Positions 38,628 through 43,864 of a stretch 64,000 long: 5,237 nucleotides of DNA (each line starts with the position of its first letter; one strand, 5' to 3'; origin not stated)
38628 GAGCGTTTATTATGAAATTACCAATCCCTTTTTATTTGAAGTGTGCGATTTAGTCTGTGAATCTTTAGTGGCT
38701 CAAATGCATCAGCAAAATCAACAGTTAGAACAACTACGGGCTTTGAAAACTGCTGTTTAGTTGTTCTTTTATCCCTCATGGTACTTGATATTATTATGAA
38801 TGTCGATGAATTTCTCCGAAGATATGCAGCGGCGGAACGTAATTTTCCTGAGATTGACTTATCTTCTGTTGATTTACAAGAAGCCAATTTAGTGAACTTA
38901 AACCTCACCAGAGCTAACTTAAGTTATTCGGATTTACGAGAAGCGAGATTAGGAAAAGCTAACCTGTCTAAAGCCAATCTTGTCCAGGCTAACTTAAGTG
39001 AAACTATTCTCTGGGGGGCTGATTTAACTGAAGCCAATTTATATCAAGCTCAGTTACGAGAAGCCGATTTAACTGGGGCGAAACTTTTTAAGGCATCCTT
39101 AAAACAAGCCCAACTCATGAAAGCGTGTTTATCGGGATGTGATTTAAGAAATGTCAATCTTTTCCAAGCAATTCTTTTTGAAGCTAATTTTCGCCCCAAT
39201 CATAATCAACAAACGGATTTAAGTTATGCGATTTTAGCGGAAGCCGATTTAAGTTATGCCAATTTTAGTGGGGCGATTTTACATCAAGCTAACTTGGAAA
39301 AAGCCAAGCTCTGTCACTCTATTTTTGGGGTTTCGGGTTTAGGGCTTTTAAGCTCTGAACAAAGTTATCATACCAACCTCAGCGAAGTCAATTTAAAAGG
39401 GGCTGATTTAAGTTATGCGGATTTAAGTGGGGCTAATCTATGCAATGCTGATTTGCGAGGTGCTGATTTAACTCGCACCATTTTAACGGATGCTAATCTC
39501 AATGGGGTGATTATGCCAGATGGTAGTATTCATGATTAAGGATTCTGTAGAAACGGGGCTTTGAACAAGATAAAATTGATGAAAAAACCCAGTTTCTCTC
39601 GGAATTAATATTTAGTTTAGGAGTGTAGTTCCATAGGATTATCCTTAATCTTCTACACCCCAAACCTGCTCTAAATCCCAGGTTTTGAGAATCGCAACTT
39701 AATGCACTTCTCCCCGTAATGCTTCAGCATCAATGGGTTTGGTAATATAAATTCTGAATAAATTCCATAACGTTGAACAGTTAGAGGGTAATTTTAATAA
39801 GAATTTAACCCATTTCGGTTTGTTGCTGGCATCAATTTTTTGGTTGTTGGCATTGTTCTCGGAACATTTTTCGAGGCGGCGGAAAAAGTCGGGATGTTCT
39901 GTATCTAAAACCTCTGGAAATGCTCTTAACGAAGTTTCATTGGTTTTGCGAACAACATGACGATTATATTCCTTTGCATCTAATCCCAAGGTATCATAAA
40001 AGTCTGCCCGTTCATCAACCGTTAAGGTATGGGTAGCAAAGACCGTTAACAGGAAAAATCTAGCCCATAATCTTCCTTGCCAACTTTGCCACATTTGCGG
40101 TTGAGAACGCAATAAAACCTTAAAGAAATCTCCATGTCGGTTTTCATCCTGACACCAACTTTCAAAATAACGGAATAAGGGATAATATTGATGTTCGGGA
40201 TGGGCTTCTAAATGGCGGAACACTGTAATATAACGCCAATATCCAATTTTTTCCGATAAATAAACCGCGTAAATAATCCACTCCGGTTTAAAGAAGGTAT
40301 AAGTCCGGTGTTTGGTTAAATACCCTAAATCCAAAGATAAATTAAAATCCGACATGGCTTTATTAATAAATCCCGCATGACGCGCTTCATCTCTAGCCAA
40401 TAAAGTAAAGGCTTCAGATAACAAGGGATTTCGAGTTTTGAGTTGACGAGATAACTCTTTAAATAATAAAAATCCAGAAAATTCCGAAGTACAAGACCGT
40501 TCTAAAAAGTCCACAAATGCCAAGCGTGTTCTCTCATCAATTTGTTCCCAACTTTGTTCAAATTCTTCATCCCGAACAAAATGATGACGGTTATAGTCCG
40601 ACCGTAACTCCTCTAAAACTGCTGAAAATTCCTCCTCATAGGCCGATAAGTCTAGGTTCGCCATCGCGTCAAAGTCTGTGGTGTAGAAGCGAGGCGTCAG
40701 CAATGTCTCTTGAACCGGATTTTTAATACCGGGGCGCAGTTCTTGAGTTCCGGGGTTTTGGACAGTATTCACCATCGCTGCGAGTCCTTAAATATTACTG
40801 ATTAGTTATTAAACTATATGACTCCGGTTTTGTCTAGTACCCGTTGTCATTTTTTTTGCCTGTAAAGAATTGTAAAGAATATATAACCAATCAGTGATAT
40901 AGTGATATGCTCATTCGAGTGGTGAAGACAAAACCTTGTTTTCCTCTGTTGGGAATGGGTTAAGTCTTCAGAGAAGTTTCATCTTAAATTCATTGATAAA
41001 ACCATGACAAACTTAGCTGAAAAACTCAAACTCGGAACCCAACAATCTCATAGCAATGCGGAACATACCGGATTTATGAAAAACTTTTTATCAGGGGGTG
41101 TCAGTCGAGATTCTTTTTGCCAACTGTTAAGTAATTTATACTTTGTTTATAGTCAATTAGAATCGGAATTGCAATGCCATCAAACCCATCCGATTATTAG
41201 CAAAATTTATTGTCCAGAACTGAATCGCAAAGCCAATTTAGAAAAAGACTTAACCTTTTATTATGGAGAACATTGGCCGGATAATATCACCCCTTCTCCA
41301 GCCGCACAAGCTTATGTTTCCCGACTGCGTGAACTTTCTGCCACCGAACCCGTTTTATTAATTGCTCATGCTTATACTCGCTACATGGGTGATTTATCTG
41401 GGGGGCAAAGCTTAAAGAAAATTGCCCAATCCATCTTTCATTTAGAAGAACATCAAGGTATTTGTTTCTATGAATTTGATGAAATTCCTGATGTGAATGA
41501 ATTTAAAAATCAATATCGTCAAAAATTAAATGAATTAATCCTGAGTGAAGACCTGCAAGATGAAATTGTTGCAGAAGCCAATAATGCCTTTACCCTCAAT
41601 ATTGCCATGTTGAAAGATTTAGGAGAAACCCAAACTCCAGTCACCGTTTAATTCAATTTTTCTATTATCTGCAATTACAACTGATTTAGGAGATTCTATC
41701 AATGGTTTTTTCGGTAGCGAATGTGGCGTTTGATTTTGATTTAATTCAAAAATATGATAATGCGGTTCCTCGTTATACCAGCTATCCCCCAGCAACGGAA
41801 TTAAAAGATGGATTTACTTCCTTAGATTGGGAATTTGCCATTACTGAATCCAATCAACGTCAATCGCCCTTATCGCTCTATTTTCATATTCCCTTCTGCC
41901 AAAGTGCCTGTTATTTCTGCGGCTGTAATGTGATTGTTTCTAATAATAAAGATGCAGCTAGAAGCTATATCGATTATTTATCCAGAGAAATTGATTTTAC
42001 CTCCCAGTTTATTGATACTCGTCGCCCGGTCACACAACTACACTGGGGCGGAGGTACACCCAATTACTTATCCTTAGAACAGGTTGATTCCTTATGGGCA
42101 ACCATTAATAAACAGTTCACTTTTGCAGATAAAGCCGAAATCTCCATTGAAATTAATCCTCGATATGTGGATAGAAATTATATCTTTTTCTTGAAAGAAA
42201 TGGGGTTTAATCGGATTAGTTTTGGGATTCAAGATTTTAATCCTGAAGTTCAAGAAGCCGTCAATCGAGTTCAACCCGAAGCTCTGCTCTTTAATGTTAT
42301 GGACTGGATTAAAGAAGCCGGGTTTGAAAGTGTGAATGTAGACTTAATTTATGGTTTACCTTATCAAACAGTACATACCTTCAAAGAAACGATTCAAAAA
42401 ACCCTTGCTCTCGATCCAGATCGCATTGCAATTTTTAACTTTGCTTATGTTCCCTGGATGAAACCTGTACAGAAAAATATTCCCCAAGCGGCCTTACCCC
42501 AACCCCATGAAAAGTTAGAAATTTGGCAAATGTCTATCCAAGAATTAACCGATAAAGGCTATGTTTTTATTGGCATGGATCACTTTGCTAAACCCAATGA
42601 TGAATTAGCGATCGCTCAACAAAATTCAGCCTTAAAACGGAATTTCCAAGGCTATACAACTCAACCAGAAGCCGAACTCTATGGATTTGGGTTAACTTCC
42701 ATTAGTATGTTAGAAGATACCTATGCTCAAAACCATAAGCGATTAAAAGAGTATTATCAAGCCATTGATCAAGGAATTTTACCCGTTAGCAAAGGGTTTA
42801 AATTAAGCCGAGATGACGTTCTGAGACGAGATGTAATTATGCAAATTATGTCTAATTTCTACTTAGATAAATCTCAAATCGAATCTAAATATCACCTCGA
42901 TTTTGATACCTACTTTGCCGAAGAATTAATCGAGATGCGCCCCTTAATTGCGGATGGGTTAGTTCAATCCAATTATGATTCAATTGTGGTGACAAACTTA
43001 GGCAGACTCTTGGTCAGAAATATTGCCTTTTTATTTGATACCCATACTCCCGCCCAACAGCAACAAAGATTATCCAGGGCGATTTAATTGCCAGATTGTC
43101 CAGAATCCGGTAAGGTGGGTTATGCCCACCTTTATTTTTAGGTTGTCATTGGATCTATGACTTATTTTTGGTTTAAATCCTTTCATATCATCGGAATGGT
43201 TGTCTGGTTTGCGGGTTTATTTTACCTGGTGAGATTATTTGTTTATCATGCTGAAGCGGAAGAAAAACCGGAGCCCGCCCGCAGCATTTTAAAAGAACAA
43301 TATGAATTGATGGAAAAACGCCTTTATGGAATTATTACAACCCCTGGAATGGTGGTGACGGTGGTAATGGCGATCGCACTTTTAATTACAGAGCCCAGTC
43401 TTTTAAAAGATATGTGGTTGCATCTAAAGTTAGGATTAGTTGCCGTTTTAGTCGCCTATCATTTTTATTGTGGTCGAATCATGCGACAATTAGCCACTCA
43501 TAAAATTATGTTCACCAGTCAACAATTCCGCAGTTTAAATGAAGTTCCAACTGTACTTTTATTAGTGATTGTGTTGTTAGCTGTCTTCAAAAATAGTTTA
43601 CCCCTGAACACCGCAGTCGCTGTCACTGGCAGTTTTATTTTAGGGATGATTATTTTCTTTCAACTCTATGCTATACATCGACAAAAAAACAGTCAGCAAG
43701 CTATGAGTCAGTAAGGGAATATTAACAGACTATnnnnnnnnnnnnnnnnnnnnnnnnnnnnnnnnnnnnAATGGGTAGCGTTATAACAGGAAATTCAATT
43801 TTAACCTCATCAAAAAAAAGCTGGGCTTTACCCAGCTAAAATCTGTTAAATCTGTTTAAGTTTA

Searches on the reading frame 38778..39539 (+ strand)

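Call 68: search_protein_families(library=pfam, proteins=[window:38778-39539:+], max_evalue=0.0001)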
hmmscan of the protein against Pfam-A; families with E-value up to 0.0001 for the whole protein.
window:38778-39539:+ (253 aa): 3 families
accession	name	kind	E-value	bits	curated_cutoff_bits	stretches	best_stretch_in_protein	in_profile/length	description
PF00805.28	Pentapeptide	-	1.3e-69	229.6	20.2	7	200-238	2-40/40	Pentapeptide repeats (8 copies)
PF13599.13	Pentapeptide_4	-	2.1e-25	89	38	2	20-80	15-75/78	Pentapeptide repeat region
PF13576.12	Pentapeptide_3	-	2.9e-10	40.6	27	0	202-244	2-47/48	Pentapeptide repeats (9 copies)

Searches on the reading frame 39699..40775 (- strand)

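Call 67: search_protein_families(library=padloc, proteins=[window:39699-40775:-], max_evalue=0.001)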
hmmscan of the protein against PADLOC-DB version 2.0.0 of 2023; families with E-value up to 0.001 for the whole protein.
window:39699-40775:- (358 aa): 0 families

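Call 68: search_protein_families(library=pfam, proteins=[window:39699-40775:-], max_evalue=0.0001)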
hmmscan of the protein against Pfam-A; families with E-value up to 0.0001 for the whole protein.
window:39699-40775:- (358 aa): 1 family
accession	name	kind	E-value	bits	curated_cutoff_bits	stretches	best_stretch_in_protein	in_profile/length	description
PF02915.23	Rubrerythrin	-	1.9e-41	142.1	22.8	1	89-221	1-136/137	Rubrerythrin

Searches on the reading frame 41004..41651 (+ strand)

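Call 67: search_protein_families(library=padloc, proteins=[window:41004-41651:+], max_evalue=0.001)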
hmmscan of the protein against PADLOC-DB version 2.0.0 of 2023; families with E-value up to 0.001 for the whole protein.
window:41004-41651:+ (215 aa): 0 families

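Call 68: search_protein_families(library=pfam, proteins=[window:41004-41651:+], max_evalue=0.0001)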
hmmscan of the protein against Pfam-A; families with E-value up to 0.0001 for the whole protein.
window:41004-41651:+ (215 aa): 1 family
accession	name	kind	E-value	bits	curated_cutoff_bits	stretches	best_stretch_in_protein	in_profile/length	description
PF01126.25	Heme_oxygenase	-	1.7e-78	263.6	23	1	3-205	2-204/204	Heme oxygenase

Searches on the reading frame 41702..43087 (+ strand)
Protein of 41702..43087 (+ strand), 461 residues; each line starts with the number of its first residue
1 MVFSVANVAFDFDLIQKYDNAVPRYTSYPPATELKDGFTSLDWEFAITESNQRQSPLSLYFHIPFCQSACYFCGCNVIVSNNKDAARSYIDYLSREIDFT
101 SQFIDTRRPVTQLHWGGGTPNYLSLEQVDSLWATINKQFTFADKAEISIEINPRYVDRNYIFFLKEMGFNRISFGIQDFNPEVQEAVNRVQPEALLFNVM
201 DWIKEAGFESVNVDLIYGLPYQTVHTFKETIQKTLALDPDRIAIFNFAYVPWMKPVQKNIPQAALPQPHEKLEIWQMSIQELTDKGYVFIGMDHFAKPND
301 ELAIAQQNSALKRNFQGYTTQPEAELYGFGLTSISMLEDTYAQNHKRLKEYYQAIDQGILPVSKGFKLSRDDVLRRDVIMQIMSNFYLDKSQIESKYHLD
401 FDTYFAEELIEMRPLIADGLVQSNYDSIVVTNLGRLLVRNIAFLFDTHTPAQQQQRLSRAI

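Call 67: search_protein_families(library=padloc, proteins=[window:41702-43087:+], max_evalue=0.001)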
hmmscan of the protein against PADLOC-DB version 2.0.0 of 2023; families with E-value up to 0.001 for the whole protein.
window:41702-43087:+ (461 aa): 1 family
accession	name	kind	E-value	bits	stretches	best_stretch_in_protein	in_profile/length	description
PDLC04689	PDC-M51A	-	1.2e-05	22.3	1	144-232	261-347/420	-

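Call 68: search_protein_families(library=pfam, proteins=[window:41702-43087:+], max_evalue=0.0001)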
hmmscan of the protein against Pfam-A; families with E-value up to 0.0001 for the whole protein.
window:41702-43087:+ (461 aa): 2 families
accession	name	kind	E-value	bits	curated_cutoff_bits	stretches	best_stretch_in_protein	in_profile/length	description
PF04055.27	Radical_SAM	-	7.9e-23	81.9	29.5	1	61-232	2-164/166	Radical SAM superfamily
PF06969.22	HemN_C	-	7.2e-08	32.8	24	1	368-437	1-67/67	HemN C-terminal domain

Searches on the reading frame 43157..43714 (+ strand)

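Call 67: search_protein_families(library=padloc, proteins=[window:43157-43714:+], max_evalue=0.001)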
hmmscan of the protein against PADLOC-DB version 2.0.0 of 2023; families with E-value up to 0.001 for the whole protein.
window:43157-43714:+ (185 aa): 0 families

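Call 68: search_protein_families(library=pfam, proteins=[window:43157-43714:+], max_evalue=0.0001)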
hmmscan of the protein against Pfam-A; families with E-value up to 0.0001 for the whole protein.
window:43157-43714:+ (185 aa): 2 families
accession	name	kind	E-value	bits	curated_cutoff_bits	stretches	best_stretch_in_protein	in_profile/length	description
PF03653.18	UPF0093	-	1.2e-45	155.8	34.2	1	2-146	4-145/146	Uncharacterised protein family (UPF0093)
PF05425.18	CopD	-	2.9e-07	31.3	32.1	1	55-144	5-104/105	Copper resistance protein D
